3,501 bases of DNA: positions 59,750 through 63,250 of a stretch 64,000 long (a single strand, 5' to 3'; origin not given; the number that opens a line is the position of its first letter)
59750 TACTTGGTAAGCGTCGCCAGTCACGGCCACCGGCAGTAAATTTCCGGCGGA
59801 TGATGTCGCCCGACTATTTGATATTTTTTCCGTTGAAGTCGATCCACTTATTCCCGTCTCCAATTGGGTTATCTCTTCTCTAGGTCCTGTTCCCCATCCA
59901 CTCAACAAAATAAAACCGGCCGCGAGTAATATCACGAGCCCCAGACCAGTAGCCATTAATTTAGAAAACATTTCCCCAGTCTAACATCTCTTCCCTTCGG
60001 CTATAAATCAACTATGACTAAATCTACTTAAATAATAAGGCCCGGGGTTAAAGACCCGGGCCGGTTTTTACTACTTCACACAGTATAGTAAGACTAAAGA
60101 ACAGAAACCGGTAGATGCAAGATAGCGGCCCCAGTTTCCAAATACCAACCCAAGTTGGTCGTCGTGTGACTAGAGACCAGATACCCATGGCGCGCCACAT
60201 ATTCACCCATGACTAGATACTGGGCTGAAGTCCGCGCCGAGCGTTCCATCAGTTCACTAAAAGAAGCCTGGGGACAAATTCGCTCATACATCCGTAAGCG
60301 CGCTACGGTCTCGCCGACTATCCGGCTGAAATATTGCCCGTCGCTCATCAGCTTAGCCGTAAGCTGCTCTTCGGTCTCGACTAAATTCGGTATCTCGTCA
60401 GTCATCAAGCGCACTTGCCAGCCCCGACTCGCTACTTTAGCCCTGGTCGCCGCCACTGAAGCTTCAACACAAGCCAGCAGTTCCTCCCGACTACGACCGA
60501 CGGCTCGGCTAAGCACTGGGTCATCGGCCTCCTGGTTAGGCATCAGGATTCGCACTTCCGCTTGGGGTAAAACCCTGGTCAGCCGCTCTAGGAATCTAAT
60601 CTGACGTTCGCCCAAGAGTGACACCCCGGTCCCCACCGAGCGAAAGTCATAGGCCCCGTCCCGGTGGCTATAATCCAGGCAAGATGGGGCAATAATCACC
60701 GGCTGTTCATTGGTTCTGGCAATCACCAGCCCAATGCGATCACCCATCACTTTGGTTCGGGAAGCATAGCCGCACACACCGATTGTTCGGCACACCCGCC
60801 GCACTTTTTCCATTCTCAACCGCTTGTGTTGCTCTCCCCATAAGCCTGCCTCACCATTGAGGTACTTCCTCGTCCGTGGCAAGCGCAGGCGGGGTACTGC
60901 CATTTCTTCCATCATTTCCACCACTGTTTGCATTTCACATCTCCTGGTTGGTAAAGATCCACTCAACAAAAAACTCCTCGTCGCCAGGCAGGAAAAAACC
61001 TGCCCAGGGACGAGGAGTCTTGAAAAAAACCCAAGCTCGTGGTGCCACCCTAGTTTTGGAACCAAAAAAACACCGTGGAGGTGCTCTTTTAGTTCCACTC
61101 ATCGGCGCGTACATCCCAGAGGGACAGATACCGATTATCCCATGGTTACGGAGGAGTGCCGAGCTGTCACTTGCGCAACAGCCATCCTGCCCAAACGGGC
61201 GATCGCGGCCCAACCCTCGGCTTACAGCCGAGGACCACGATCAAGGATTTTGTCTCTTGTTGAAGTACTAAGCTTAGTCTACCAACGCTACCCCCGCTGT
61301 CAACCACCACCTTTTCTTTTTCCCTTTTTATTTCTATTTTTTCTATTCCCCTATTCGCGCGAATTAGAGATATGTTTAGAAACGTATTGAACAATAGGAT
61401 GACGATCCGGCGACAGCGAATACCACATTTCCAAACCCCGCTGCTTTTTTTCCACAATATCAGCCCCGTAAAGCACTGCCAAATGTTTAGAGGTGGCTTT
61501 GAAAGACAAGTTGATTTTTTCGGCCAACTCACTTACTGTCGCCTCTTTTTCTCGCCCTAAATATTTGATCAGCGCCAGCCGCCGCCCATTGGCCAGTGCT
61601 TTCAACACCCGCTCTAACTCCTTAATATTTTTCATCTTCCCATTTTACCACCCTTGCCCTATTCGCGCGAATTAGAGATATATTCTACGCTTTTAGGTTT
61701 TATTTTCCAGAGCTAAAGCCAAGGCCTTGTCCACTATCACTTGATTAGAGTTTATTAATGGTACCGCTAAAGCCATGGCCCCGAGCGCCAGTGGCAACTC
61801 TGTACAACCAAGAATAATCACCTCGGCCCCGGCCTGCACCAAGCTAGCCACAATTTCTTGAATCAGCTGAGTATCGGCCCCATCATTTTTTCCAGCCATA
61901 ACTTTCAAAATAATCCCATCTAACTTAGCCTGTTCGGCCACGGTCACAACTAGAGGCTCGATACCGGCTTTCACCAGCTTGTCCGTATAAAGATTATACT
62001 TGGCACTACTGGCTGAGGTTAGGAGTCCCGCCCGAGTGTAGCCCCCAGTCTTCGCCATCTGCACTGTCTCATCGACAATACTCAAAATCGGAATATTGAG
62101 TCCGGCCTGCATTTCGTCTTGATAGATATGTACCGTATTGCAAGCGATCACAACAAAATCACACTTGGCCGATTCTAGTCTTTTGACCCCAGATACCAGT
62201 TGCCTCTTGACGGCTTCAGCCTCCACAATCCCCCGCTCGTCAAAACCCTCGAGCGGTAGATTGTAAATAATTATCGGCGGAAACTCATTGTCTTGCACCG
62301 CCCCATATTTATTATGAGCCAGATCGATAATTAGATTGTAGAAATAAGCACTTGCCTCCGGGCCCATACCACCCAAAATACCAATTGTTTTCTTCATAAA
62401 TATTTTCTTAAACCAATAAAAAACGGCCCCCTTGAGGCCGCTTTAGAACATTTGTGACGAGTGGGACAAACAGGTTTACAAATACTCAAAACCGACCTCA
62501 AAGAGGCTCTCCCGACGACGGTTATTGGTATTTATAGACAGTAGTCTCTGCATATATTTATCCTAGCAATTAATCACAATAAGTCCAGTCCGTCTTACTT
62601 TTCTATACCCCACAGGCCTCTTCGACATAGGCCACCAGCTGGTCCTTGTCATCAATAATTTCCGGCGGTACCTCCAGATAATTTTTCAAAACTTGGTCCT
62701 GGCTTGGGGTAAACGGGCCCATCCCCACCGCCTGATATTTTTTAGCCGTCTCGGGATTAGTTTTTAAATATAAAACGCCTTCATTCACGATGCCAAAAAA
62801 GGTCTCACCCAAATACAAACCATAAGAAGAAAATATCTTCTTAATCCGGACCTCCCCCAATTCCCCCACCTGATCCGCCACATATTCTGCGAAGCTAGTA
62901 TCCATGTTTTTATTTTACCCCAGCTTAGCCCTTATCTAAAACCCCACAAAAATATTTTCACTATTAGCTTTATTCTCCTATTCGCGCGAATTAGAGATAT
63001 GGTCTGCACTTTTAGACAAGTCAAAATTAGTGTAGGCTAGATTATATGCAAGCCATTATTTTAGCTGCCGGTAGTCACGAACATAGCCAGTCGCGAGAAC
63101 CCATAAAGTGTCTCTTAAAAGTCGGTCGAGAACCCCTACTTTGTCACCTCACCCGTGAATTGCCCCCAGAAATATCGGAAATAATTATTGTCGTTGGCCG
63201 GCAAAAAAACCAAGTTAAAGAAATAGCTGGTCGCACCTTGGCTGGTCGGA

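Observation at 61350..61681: ArsR-like regulator gene flanked on both sides by the 24-bp motif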

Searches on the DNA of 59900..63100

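Call 10: search_rna_families(source=window, start=59900, end=63100, threshold=evalue, max_evalue=1)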
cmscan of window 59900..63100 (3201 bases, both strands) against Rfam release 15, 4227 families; matches with E-value up to 1: 1.
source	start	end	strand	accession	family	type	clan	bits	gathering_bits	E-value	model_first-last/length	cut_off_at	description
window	61003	61253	-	RF00230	T-box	Cis-reg; leader;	-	28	93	0.0013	1-219/219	no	T-box leader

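Call 38: search_rna_families(source=window, start=60900, end=61360, threshold=evalue, max_evalue=1, show_alignments=2)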
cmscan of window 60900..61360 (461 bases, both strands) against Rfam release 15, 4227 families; matches with E-value up to 1: 3.
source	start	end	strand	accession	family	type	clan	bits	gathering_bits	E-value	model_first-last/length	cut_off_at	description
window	60966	61025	-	RF03222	mir-4900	Gene; miRNA;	-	31.2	60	0.00012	1-75/75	no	mir-4900 microRNA precursor family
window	61003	61253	-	RF00230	T-box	Cis-reg; leader;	-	28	93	0.00019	1-219/219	no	T-box leader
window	61044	61109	-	RF00706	mir-263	Gene; miRNA;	CL00093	14.9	51.3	0.99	1-86/86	no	mir-263 microRNA precursor family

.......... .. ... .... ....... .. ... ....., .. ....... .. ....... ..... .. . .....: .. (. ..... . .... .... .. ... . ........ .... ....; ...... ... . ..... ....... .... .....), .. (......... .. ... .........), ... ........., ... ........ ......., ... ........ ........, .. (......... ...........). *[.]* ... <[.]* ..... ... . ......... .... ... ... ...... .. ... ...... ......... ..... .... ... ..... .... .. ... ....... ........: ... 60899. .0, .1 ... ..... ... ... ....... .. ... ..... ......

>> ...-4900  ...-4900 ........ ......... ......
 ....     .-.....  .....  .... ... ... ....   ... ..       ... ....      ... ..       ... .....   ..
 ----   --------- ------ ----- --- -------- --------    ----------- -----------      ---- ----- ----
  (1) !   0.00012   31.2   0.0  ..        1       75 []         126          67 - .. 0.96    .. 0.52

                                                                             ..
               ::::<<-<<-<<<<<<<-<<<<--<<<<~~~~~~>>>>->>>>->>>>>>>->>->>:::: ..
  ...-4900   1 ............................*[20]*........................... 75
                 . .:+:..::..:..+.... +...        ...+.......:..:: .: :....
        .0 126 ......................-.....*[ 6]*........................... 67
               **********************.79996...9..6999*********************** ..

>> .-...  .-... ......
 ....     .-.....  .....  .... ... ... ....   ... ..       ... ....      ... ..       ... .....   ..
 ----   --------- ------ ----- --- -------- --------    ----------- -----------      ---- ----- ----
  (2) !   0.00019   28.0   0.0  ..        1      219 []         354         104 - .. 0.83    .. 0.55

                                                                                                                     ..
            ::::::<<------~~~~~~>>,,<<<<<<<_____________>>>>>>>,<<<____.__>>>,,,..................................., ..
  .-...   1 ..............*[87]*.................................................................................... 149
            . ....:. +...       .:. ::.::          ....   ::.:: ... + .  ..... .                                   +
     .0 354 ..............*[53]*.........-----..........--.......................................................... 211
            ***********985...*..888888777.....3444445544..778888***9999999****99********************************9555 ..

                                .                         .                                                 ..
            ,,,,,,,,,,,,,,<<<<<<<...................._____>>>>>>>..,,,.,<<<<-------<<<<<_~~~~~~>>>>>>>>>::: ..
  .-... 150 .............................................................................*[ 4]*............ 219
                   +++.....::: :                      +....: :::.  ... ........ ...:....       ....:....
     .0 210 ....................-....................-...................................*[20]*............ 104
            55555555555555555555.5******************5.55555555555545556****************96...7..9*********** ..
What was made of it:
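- Tried and rejected: Permissive scans found only the weak T-box-like leader nearby (calls 10, 38).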

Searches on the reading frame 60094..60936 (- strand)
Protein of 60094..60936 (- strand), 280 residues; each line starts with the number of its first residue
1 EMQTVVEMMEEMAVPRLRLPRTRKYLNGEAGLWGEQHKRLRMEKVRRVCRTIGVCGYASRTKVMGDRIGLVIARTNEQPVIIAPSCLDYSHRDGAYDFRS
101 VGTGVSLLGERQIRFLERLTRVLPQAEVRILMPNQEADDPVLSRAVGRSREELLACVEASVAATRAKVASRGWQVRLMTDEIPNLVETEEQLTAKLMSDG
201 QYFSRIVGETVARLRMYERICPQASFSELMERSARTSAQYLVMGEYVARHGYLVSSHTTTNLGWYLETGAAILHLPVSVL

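Call 9: search_protein_families(library=pfam, proteins=[window:60094-60936:-], max_evalue=0.01)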
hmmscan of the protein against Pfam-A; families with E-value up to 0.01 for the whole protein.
window:60094-60936:- (280 aa): 1 family
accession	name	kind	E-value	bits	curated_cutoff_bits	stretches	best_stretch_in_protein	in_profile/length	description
PF09037.16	Sulphotransf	-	0.0055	16.7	22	0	159-211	62-114/244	Stf0 sulphotransferase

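Call 34: search_protein_families(library=ncbifam, proteins=[window:60094-60936:-], max_evalue=0.01)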
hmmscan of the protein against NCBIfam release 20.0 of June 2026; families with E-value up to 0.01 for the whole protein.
window:60094-60936:- (280 aa): 0 families

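Call 53: find_homologous_proteins(query=window:60097-60936:-)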
Query window:60097-60936:- (280 aa): 2 proteins with E <= 0.001 among 2933 candidates.
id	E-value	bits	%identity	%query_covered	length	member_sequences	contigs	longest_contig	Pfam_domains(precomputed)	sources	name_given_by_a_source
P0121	6.0e-135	467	93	85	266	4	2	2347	-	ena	-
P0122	8.7e-52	194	44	82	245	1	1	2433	-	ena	-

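Call 66: search_protein_representatives(protein=window:60097-60936:-)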
Query: 280 residues. Proteins with E-value up to 0.001 (for the whole library): 140; up to 1e-10: 106; up to 1e-30: 65. The best 140 are listed.
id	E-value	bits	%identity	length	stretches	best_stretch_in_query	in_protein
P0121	1.9e-135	466.6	94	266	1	34-270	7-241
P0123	3.5e-58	213.4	44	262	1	45-279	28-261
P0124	1.0e-55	205.4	43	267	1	32-279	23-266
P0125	1.1e-55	205.2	44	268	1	47-279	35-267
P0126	8.3e-54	199.1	43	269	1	12-279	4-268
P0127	6.2e-52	192.9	44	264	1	46-279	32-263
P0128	1.9e-51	191.4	40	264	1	15-279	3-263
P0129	1.5e-50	188.4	43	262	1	41-279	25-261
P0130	1.5e-49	185.1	41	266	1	31-279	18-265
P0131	1.6e-49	185.0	40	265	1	42-279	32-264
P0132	1.8e-49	184.9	44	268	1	66-279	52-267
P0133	5.2e-49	183.4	41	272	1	40-278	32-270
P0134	2.2e-48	181.3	44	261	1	50-279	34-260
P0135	2.6e-48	181.1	44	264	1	42-279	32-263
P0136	3.0e-48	180.9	42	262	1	43-279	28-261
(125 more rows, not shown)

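Call 69: search_solved_structures(query=A5, max_evalue=1)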
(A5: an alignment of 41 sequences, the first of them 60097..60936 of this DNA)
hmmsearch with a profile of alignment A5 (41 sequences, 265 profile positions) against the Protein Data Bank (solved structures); distinct sequences matched with E-value up to 1: 8.
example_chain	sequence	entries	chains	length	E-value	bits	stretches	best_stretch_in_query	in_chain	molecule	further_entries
5cwb_A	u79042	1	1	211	0.14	14.8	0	128-179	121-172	Designed helical repeat protein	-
7mwr_B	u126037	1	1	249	0.18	14.4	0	122-176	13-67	LHD101B4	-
1sum_B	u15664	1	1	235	0.25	14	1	140-197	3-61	Phosphate transport system protein phoU homolog 2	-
6w2q_A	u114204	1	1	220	0.28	13.8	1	126-179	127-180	Junction 34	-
7u5f_A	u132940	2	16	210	0.4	13.3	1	84-155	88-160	Guanylate kinase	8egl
2kbb_A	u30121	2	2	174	0.58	12.7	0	122-186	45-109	Talin-1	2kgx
7el8_A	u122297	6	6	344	0.69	12.5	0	208-230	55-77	Tryptophan--tRNA ligase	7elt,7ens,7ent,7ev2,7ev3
4f7g_B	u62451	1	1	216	0.83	12.2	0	122-187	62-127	Talin-1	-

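Call 70: search_protein_families(library=pfam, alignment_id=A5, max_evalue=0.01)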
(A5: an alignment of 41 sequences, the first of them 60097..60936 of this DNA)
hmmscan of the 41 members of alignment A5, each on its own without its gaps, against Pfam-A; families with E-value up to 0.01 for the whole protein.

A. member 1, window:60097-60936:- (280 aa): 1 family
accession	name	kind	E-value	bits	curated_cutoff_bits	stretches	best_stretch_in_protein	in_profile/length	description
PF09037.16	Sulphotransf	-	0.0055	16.7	22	0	159-211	62-114/244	Stf0 sulphotransferase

B. families by the number of members that match (of 41 scanned): 2 families
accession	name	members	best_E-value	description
PF09037.16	Sulphotransf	2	0.0055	Stf0 sulphotransferase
PF13404.12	HTH_AsnC-type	1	0.0044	AsnC-type helix-turn-helix domain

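Call 72: predict_structure(alignment_id=A5)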
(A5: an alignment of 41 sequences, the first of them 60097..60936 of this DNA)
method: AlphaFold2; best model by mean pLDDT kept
length: 280 residues; sequences in the alignment: 41
mean_pLDDT: 91.8   pTM: 0.89
mean pLDDT of the five models: 91.8, 90.2, 90.1, 90.0, 89.6
residues with pLDDT >= 90: 228; 70-90: 30; 50-70: 22; < 50: 0
segments of 3 or more residues with pLDDT < 50: none
pLDDT, mean of each block of 10 residues (from residue 1): 65 67 76 75 91 95 94 95 96 92 96 97 98 96 93 98 98 98 98 98 97 94 95 97 98 92 94 86
secondary structure, 60 per line:
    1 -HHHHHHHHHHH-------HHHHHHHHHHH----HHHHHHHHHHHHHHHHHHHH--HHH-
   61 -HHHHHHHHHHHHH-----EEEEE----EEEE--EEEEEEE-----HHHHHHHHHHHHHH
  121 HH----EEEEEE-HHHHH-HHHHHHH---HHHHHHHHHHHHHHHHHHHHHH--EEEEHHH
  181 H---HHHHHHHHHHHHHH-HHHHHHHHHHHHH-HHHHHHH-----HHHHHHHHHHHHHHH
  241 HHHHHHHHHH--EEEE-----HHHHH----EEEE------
elements in order: H2-12 H20-30 H35-54 H62-74 E80-84 E89-92 E95-101 H107-122 E127-132 H134-138 H140-146 H150-171 E174-177 H178-181 H185-198 H200-212 H214-220 H226-250 E253-256 H262-266 E271-274

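Call 74: find_encoding_contigs(protein=P0122, flank=3000, max_places=3)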
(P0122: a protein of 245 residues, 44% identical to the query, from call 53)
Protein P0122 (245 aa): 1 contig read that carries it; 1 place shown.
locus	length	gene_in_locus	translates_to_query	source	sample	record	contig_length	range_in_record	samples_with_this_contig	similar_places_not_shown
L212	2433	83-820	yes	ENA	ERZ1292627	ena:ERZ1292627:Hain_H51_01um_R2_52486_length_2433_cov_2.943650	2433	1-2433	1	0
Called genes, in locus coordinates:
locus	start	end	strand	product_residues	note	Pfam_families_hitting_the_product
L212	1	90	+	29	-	?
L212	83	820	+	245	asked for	-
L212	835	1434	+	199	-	PF00300:His_Phos_1 (weak)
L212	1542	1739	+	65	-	-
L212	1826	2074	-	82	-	-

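Call 76: find_encoding_contigs(protein=P0126, flank=3000, max_places=3)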
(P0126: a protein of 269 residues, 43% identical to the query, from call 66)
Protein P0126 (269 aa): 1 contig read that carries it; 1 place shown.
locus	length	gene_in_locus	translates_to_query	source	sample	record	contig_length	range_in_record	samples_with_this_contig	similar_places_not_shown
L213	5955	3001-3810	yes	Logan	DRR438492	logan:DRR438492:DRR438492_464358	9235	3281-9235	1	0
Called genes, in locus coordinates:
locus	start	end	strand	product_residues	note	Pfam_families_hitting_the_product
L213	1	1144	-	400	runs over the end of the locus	PF17785:PUA_3, PF10672:Methyltrans_SAM, PF03602:Cons_hypoth95 (weak), PF13847:Methyltransf_31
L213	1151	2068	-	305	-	PF18075:FtsX_ECD, PF02687:FtsX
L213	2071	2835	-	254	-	PF00005:ABC_tran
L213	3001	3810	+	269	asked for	-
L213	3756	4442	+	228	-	-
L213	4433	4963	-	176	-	PF00293:NUDIX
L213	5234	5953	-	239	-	?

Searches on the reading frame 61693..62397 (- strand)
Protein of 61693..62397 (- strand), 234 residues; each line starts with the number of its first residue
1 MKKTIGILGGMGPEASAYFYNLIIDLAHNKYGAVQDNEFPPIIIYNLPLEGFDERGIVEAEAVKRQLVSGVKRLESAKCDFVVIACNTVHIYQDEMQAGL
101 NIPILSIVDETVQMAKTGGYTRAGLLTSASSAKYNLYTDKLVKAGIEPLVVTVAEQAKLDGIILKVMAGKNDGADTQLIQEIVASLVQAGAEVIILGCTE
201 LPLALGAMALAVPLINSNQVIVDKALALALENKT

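Call 9: search_protein_families(library=pfam, proteins=[window:61693-62397:-], max_evalue=0.01)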
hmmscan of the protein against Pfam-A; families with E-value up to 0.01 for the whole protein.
window:61693-62397:- (234 aa): 2 families
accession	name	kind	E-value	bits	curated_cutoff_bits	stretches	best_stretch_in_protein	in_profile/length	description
PF01177.27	Asp_Glu_race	-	7.9e-39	134.1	31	1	8-225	1-211/211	Asp/Glu/Hydantoin racemase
PF07302.16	AroM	-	0.00029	20.8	23.8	0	177-228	73-121/219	AroM protein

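Call 34: search_protein_families(library=ncbifam, proteins=[window:61693-62397:-], max_evalue=0.01)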
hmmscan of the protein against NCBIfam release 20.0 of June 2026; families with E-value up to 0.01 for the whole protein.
window:61693-62397:- (234 aa): 7 families
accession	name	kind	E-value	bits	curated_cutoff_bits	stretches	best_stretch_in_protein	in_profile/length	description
TIGR00035.1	asp_race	subfamily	5e-47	160.5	93.1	1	1-232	1-230/236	amino acid racemase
NF052483.1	racemase_CuyB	equivalog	6.8e-45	153.8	190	1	5-227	1-223/225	cysteate racemase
NF007569.0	PRK10200.1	equivalog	5.7e-20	72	417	1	3-229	2-228/230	aspartate/glutamate racemase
TIGR00067.1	glut_race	equivalog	1.7e-10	40.8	146.65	1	61-203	43-185/251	glutamate racemase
NF002035.0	PRK00865.1-3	equivalog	1.9e-09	37.5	328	1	59-205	46-191/267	glutamate racemase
NF002034.1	PRK00865.1-1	equivalog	6.8e-05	22.2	408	1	67-213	52-196/260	glutamate racemase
NF005679.0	PRK07475.1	subfamily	0.00011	21.7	231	1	49-202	48-209/246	hypothetical protein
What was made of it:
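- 61693..62905 (-): TfoX_N gene (62603-62905) and Asp/Glu-type racemase gene (61693-62397). Together they form the unit lying between copies 4 and 3. Pfam and NCBIfam (calls 9, 34).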

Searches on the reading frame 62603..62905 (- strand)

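Call 9: search_protein_families(library=pfam, proteins=[window:62603-62905:-], max_evalue=0.01)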
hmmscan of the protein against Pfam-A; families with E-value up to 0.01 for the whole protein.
window:62603-62905:- (100 aa): 1 family
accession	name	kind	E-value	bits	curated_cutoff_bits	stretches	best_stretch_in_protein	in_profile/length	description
PF04993.18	TfoX_N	-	1.5e-23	83.1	30.1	1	11-98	1-88/91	TfoX N-terminal domain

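Call 34: search_protein_families(library=ncbifam, proteins=[window:62603-62905:-], max_evalue=0.01)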
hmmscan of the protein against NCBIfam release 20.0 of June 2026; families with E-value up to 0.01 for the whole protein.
window:62603-62905:- (100 aa): 0 families
